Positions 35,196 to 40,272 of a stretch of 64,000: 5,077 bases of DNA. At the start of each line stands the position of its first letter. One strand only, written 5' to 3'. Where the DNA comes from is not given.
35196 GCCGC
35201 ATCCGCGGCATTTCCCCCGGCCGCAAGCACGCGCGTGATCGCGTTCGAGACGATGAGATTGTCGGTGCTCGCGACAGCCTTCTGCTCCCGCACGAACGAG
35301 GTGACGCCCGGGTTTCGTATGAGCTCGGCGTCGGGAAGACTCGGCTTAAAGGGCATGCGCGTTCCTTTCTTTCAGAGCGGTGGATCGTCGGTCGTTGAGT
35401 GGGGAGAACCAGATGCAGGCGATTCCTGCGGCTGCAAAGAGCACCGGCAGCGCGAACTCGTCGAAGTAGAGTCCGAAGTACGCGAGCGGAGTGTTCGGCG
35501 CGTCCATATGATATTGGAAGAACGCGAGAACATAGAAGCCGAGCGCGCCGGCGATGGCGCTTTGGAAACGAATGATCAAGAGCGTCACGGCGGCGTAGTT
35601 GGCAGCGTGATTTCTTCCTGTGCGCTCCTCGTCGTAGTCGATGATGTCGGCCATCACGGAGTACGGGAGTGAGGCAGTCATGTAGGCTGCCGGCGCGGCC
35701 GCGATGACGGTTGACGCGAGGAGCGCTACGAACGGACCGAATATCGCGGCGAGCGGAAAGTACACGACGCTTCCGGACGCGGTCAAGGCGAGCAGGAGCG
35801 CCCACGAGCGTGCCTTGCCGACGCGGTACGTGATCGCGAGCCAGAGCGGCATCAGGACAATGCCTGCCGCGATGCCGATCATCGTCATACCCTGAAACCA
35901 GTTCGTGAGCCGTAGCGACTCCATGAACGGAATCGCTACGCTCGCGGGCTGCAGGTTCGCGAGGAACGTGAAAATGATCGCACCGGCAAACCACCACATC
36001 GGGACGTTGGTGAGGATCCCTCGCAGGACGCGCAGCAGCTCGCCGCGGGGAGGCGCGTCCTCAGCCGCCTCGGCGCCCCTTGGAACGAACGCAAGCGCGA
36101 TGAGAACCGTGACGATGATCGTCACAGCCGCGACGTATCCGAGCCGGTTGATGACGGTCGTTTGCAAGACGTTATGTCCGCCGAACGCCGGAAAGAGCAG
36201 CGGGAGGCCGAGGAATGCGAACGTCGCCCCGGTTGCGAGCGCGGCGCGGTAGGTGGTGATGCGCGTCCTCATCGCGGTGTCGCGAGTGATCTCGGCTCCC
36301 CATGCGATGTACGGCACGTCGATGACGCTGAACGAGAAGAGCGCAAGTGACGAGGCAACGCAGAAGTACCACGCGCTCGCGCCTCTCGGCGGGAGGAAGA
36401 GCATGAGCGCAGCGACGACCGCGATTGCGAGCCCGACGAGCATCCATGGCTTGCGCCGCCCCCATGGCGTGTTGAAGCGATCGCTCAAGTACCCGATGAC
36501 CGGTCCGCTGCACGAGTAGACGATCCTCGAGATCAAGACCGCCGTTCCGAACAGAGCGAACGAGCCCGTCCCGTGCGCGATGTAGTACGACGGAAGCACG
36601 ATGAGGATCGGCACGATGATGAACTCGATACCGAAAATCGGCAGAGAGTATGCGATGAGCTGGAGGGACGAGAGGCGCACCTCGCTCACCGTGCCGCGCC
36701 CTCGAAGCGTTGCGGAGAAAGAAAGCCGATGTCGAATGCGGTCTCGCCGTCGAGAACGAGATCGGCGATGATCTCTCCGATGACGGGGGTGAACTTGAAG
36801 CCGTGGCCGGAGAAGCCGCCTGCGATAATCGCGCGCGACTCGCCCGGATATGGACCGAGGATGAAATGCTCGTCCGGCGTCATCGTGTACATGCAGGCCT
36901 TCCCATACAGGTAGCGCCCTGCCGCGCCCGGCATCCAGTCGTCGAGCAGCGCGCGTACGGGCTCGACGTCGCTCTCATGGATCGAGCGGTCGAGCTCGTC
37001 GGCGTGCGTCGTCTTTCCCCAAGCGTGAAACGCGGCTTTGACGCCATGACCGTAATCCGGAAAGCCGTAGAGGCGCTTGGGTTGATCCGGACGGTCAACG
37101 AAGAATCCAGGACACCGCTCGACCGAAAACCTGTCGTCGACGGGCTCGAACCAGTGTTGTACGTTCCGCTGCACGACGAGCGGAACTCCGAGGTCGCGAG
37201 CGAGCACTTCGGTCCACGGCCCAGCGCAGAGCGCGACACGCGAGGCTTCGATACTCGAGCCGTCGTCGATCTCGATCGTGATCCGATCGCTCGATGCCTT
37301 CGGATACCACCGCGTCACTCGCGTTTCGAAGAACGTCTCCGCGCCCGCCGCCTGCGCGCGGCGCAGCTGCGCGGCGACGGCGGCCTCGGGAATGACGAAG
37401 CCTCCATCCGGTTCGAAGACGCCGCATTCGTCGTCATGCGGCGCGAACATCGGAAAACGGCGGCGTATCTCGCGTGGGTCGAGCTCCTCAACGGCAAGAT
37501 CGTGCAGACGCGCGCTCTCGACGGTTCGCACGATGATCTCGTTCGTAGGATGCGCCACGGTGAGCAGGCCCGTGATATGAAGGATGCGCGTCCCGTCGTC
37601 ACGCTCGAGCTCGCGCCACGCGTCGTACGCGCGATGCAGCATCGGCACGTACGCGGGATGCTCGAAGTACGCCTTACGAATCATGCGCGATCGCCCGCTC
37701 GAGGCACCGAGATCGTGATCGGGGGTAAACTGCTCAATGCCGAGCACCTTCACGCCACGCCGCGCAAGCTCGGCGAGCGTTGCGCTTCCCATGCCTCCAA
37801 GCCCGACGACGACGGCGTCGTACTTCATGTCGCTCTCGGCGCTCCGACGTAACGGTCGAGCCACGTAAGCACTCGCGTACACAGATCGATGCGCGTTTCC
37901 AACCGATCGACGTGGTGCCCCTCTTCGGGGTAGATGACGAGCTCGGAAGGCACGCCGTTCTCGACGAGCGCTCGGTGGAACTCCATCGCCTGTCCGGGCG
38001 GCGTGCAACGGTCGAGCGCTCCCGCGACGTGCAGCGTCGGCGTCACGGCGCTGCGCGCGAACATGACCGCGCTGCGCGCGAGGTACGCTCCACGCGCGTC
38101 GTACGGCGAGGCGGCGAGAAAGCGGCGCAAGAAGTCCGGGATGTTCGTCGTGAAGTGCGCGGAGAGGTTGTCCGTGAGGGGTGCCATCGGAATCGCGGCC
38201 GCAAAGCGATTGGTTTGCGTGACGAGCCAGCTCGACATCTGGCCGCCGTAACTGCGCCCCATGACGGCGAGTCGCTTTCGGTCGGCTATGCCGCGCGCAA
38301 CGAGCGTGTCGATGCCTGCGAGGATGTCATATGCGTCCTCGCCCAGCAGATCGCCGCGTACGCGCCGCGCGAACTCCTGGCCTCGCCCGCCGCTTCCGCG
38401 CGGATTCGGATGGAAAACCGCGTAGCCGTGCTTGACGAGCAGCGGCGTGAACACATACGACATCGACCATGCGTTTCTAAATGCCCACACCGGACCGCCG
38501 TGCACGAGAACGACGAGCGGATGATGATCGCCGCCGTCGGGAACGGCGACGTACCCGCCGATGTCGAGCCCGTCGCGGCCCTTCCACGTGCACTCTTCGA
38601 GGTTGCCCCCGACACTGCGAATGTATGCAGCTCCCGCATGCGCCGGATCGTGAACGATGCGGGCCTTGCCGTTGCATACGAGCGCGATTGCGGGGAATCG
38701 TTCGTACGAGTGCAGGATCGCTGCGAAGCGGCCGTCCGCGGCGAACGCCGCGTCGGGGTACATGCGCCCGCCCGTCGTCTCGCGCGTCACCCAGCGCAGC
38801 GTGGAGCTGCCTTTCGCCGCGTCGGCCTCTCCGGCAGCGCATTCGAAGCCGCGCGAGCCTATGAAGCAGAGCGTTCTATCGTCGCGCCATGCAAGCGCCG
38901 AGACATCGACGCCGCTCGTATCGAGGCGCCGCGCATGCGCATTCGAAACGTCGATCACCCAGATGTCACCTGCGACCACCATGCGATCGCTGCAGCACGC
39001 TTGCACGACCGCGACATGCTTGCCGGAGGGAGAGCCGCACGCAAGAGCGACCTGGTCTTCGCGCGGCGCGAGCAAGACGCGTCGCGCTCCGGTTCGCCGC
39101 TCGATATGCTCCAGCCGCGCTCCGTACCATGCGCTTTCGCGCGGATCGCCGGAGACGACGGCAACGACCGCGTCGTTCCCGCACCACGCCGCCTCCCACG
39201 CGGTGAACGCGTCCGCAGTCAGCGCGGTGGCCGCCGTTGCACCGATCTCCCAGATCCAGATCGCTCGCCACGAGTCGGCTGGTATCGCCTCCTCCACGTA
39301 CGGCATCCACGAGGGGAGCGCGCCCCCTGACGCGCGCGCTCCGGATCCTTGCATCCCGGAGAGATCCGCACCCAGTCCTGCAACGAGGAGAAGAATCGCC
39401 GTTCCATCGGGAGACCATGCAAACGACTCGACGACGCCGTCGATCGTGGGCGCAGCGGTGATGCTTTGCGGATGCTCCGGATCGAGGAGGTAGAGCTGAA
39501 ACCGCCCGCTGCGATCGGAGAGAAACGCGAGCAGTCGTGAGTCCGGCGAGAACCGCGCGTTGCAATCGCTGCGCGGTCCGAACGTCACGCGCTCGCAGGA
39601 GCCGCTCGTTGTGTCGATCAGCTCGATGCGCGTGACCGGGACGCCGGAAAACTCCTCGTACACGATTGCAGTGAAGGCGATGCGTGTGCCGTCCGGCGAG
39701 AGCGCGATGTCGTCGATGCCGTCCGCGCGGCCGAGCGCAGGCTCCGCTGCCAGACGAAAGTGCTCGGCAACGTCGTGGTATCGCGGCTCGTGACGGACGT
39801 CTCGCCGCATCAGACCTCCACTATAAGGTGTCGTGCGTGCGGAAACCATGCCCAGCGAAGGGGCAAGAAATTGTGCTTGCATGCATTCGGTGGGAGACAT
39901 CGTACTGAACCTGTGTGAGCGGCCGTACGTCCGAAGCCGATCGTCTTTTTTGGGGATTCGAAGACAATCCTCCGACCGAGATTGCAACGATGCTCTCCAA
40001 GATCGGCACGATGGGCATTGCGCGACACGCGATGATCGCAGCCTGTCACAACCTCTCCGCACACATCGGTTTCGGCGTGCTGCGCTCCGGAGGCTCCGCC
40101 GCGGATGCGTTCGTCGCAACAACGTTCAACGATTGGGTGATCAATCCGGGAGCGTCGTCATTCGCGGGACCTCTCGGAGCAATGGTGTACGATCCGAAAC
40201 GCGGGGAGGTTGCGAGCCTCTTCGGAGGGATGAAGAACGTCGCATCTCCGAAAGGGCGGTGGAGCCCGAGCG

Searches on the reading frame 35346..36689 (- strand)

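Call 61: search_protein_families(library=pfam, proteins=[window:35346-36689:-], max_evalue=0.00001)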
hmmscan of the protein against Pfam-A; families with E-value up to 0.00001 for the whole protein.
window:35346-36689:- (447 aa): 2 families
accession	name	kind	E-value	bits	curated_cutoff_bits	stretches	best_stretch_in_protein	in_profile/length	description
PF13347.12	MFS_2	-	1.5e-52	179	27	1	14-433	2-427/427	MFS/sugar transport protein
PF07690.21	MFS_1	-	1.4e-17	64.1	33.4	1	28-367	15-338/347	Major Facilitator Superfamily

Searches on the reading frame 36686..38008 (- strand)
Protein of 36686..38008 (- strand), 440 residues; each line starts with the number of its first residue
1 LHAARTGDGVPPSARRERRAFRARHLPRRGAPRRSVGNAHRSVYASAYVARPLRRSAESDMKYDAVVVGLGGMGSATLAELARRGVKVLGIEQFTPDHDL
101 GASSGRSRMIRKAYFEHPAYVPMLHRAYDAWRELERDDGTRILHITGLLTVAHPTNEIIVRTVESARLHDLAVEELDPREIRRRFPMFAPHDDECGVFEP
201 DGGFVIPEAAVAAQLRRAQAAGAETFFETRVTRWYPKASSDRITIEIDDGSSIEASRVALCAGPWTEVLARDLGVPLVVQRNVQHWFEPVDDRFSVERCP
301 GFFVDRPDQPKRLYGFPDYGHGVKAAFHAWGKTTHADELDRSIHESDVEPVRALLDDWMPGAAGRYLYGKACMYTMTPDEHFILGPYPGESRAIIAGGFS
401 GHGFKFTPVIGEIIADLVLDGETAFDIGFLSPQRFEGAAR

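Call 61: search_protein_families(library=pfam, proteins=[window:36686-38008:-], max_evalue=0.00001)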
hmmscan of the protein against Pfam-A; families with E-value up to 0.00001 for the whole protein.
window:36686-38008:- (440 aa): 1 family
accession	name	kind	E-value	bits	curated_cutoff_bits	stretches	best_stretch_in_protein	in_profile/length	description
PF01266.30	DAO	-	9.8e-52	177.1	27.9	1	64-417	1-353/353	FAD dependent oxidoreductase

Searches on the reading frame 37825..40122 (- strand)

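Call 61: search_protein_families(library=pfam, proteins=[window:37825-40122:-], max_evalue=0.00001)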
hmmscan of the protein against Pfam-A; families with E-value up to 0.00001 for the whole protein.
window:37825-40122:- (765 aa): 5 families
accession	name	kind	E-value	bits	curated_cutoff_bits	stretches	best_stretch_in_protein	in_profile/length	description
PF00326.27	Peptidase_S9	-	4.4e-43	147.7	22.6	1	560-760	8-211/213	Prolyl oligopeptidase family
PF07676.18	PD40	-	5.9e-13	48.8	20.9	1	177-211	2-37/38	WD40-like Beta Propeller Repeat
PF00561.26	Abhydrolase_1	-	8.4e-08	32.6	25.8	0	535-672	1-131/245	alpha/beta hydrolase fold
PF02129.25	Peptidase_S15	-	1.6e-06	28.4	23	0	553-654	46-134/262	X-Pro dipeptidyl-peptidase (S15 family)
PF12146.15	Hydrolase_4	-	1.6e-06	28.1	27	0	534-651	4-112/239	Serine aminopeptidase, S33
